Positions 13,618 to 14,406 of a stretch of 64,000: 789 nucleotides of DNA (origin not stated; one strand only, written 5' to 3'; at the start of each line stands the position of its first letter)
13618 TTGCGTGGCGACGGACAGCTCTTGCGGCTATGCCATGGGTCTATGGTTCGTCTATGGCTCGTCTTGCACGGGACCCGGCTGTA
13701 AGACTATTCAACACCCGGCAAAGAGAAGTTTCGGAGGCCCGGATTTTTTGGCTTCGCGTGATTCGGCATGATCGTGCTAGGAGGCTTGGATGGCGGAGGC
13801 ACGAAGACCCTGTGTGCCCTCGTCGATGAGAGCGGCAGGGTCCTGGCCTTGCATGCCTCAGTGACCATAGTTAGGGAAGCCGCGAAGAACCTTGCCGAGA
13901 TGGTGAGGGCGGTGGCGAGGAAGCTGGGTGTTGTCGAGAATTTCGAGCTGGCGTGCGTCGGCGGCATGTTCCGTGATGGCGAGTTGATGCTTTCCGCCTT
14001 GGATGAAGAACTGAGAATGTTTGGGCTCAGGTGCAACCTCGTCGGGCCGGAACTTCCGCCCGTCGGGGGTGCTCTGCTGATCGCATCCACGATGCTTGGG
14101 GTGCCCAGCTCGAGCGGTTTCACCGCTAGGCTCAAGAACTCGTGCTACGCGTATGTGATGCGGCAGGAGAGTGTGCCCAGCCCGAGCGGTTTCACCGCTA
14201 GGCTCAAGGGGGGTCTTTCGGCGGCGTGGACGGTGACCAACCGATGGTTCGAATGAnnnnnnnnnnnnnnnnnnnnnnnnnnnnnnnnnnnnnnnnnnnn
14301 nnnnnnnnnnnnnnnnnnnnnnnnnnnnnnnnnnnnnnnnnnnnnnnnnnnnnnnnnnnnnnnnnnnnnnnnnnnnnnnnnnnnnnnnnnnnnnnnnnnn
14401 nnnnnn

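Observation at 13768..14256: Internally deleted BadF-type sugar kinase ending in a CRISPR-like 36/36/36 repeat-spacer-repeat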

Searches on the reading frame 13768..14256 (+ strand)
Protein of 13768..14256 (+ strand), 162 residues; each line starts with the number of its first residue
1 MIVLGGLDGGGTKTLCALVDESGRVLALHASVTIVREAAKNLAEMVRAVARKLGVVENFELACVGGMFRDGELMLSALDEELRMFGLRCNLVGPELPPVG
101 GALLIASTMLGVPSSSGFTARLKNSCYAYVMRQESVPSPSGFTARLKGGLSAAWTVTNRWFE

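Call 6: search_protein_families(library=pfam, proteins=[window:13768-14256:+], max_evalue=0.1)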
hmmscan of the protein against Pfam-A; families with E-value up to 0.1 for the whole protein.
window:13768-14256:+ (162 aa): 2 families
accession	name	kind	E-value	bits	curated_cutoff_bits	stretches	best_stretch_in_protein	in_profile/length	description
PF01869.26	BcrAD_BadFG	-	9.2e-09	35.6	31.5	2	32-106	196-271/271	BadF/BadG/BcrA/BcrD ATPase family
PF00480.26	ROK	-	0.0037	17.3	22.9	1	5-65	2-66/294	ROK family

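Call 7: find_encoding_contigs(protein=window:13768-14256:+, flank=10000, max_places=6)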
Protein window:13768-14256:+ (162 aa): 4 contigs read that carry it; 2 places shown.
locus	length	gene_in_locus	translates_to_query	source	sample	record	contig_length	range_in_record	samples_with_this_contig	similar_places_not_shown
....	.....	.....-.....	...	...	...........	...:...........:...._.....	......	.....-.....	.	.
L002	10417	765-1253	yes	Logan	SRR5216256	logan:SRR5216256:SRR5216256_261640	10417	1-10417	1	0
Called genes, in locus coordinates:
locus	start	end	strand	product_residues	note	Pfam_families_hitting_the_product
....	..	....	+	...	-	-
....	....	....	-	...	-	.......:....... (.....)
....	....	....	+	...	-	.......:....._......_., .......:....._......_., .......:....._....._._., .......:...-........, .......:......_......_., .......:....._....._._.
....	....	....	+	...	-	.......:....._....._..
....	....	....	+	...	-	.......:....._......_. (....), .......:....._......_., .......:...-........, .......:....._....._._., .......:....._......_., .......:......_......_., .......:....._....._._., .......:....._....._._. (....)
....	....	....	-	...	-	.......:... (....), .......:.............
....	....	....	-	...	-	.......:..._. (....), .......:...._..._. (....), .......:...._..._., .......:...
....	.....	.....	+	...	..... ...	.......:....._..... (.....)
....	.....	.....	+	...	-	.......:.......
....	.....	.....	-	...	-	-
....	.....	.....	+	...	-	-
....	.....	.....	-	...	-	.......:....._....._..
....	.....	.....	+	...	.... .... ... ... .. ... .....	-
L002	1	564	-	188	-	?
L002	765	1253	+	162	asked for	PF01869:BcrAD_BadFG (faint)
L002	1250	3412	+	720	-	PF19773:DUF6259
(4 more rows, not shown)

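Call 8: find_homologous_proteins(query=window:13768-14253:+, max_evalue=0.001)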
Query window:13768-14253:+ (162 aa): 1 proteins with E <= 0.001 among 299 candidates.
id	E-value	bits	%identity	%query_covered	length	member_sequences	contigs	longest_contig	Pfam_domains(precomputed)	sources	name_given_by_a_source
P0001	8.1e-100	349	100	100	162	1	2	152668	PF01869.27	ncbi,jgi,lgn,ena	-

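Call 12: list_cluster_members(proteins=[window:13768-14253:+, window:14253-16412:+, window:12656-13567:-])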
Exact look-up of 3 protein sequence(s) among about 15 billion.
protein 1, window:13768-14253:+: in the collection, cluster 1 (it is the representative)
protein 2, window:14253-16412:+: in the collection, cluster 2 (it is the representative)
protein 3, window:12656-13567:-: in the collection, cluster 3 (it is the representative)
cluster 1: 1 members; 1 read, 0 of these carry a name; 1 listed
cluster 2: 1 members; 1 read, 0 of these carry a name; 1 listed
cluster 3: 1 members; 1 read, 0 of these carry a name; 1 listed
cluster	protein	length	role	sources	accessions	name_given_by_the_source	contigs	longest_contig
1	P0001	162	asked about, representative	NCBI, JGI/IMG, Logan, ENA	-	-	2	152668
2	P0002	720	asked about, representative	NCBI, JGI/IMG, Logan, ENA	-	-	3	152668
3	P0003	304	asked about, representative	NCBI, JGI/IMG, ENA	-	-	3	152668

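Call 15: find_homologous_proteins(query=P0002, max_evalue=1e-20)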
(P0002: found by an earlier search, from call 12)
Query P0002 (720 aa): 66 proteins with E <= 1e-20 among 8000 candidates.
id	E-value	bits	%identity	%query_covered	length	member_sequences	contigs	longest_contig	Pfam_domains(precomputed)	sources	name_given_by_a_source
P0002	0.0e+0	1688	100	100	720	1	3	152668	PF19773.6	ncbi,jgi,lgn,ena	-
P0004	0.0e+0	1228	72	99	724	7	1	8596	PF19773.6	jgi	-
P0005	0.0e+0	1201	71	99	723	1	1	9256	PF19773.6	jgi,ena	-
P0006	8.2e-290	981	57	99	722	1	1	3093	PF19773.6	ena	-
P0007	3.1e-262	890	55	97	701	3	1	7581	PF19773.6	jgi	jgi:hypothetical protein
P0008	1.6e-247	842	76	64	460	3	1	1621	PF19773.6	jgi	-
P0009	5.9e-208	711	62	68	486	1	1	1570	PF14871.13,PF19773.6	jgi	jgi:hypothetical protein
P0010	7.4e-138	479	36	96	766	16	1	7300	PF19773.6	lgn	-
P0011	1.3e-129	452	35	95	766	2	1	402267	PF19773.6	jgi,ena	-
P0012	6.4e-106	373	33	97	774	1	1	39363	PF19773.6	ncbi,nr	ncbi:MAG: hypothetical protein HUU20_03235 [Pirellulales bacterium]|nr:hypothetical protein [Pirellu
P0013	1.0e-104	369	35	87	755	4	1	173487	PF19773.6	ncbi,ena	-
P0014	1.5e-101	359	33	94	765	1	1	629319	PF19773.6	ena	-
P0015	5.9e-101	357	35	83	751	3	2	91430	PF19773.6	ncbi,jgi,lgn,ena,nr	ncbi:MAG TPA: DUF6259 domain-containing protein [Verrucomicrobiae bacterium]|nr:DUF6259 domain-conta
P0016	5.6e-100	354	31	96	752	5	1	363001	PF19773.6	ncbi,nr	ncbi:MAG: hypothetical protein HZA88_09085 [Verrucomicrobia bacterium]|nr:hypothetical protein [Verr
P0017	1.4e-99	352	35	82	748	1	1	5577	PF19773.6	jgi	jgi:hypothetical protein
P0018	7.3e-99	350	34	93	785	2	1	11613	PF19773.6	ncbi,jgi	-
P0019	7.6e-99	350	34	83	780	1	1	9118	PF19773.6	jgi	-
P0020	8.4e-99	350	36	77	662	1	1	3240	PF19773.6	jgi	jgi:hypothetical protein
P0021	1.4e-98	349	35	85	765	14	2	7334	PF19773.6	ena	-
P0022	1.5e-98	349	35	82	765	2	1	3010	PF19773.6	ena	-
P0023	1.6e-98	349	33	96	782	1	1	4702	PF19773.6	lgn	-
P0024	5.7e-98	347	36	75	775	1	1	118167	PF19773.6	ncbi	-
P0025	1.7e-97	345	35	83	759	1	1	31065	PF19773.6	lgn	-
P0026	3.7e-97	344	39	70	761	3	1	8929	PF19773.6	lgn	-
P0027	1.2e-96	343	32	96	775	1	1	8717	PF19773.6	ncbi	-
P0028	3.1e-96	341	34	86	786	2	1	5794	PF19773.6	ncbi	-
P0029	4.9e-96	341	32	98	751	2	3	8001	PF19773.6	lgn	-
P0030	1.3e-95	339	34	83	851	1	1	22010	PF19773.6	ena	-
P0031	2.1e-95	339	34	87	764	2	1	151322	PF19773.6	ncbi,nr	ncbi:MAG: hypothetical protein GHCLOJNM_04093 [bacterium]|nr:hypothetical protein [bacterium]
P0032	3.9e-95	338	35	88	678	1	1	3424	PF19773.6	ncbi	-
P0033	1.3e-94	336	33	81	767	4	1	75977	PF19773.6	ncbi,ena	-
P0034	5.9e-94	334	31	96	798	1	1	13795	PF19773.6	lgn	-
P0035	1.2e-93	333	32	96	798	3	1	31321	PF19773.6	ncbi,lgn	-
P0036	2.7e-93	332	35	75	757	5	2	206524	PF19773.6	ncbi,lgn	-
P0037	2.8e-93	332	32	99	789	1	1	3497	PF19773.6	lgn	-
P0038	3.6e-93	331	31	97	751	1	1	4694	PF19773.6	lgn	-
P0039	3.8e-93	331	36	75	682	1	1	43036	PF19773.6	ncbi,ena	-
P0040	5.2e-93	331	35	78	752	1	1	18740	PF19773.6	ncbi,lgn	-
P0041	1.5e-92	329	34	85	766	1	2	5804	PF19773.6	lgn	-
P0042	1.3e-91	326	34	90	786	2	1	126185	PF19773.6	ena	-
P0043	3.7e-91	324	33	93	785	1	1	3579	PF19773.6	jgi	jgi:Domain of unknown function (DUF6259)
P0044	8.5e-91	323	35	79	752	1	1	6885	PF19773.6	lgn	-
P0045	2.2e-90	322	35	74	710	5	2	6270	PF19773.6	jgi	jgi:hypothetical protein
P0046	3.8e-90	321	34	86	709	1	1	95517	PF19773.6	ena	-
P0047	1.7e-89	319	35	72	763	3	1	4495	PF19773.6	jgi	-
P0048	1.7e-89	319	32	94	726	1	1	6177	PF19773.6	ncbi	-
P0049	1.4e-88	316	32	81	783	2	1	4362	PF19773.6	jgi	jgi:hypothetical protein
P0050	1.8e-88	316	35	73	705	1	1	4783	PF19773.6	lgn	-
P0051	1.9e-88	316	35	79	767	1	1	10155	PF19773.6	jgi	jgi:hypothetical protein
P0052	5.6e-88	314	33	83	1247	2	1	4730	PF19773.6,PF14587.12,PF17189.11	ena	-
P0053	7.0e-87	310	32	97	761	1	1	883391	PF19773.6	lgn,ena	-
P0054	7.2e-87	310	36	69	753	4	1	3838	PF19773.6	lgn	-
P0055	1.2e-86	310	33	92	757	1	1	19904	PF25839.1,PF19773.6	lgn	-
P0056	5.8e-86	307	31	93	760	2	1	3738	PF19773.6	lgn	-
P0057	9.8e-86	307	31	93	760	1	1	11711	PF19773.6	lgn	-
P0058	8.5e-85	303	32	85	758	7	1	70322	PF19773.6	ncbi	-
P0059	1.5e-84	303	30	96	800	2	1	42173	PF19773.6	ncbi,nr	ncbi:MAG: hypothetical protein KIS67_26880 [Verrucomicrobiae bacterium]|nr:hypothetical protein [Ver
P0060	2.6e-84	302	32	79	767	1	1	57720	PF19773.6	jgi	jgi:hypothetical protein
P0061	7.9e-82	294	32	89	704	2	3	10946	PF19773.6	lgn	-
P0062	1.6e-81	293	30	96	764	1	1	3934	PF19773.6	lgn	-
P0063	1.6e-80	289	32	79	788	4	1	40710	PF19773.6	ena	-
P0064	1.1e-79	287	33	73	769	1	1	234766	PF19773.6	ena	-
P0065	2.2e-77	279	32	94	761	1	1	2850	PF19773.6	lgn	-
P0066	3.8e-70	255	33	63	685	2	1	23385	PF19773.6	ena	-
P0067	7.2e-65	238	31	63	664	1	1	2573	PF19773.6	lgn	-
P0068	1.0e-36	145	30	54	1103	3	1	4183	PF19773.6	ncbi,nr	ncbi:MAG: hypothetical protein GX945_05585 [Lentisphaerae bacterium]|nr:hypothetical protein [Lentis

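Call 16: search_protein_representatives(protein=window:13768-14253:+)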
Query: 162 residues. Proteins with E-value up to 0.001 (for the whole library): 352; up to 1e-10: 7; up to 1e-30: 1. The best 150 are listed.
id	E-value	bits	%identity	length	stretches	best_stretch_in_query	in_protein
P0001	2.6e-100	349.1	100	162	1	1-162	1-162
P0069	1.6e-28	116.0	54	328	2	31-124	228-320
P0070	8.3e-13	64.9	39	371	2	3-115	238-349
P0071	2.6e-12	63.3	40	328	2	8-125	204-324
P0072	2.9e-12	63.1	39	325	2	31-126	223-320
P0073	3.3e-12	62.9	33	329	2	33-125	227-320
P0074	1.8e-11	60.5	36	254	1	9-144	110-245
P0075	1.6e-10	57.5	49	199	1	20-106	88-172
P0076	2.4e-10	56.9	47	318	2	33-111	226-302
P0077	2.5e-10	56.8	40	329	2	29-123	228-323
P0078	5.5e-10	55.7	37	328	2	18-116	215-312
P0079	5.9e-10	55.6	36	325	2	18-125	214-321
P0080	7.2e-10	55.4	38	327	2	31-118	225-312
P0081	1.0e-09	54.9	39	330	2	32-112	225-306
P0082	1.9e-09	54.0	37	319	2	33-112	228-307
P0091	2.7e-08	50.2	33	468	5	94-155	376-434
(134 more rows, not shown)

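Call 18: find_encoding_contigs(protein=P0004, flank=10000, max_places=4)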
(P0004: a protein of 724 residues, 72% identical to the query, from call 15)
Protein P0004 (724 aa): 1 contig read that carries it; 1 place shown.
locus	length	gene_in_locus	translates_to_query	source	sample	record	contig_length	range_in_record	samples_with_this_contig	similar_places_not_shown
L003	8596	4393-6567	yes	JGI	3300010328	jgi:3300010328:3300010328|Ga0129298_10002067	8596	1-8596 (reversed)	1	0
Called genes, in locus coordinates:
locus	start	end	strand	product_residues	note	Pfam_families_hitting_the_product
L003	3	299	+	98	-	?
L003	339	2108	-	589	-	PF04945:YHS (weak), PF00343:Phosphorylase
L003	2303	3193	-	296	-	PF13580:SIS_2 (weak), PF22198:GKRP_SIS_2 (weak), PF22645:GKRP_SIS_N, PF01380:SIS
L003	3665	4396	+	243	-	PF01869:BcrAD_BadFG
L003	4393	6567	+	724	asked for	PF19773:DUF6259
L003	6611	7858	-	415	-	-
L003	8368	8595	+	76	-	?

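Call 19: find_encoding_contigs(protein=P0005, flank=10000, max_places=4)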
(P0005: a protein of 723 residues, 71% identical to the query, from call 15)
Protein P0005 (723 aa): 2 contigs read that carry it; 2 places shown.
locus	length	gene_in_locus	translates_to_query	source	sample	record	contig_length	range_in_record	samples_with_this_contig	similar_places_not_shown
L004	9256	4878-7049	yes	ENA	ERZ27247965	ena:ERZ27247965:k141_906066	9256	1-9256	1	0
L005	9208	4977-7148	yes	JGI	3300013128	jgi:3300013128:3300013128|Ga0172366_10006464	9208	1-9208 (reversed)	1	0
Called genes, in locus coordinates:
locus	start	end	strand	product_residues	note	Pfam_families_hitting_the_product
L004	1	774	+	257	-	?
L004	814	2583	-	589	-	PF04945:YHS (weak), PF00343:Phosphorylase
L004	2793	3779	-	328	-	PF13580:SIS_2, PF22198:GKRP_SIS_2 (weak), PF22645:GKRP_SIS_N, PF01380:SIS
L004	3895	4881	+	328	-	PF01869:BcrAD_BadFG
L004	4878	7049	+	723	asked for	PF19773:DUF6259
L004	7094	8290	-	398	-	-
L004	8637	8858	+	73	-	-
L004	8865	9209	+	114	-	PF04014:MazE_antitoxin (weak)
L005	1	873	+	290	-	?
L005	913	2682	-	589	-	PF04945:YHS (weak), PF00343:Phosphorylase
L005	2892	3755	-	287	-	PF13580:SIS_2, PF22198:GKRP_SIS_2 (weak), PF22645:GKRP_SIS_N, PF01380:SIS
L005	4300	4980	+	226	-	PF01869:BcrAD_BadFG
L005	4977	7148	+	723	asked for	PF19773:DUF6259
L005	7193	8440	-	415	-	-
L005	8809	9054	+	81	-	PF26549:Tricorn_N (weak)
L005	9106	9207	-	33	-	?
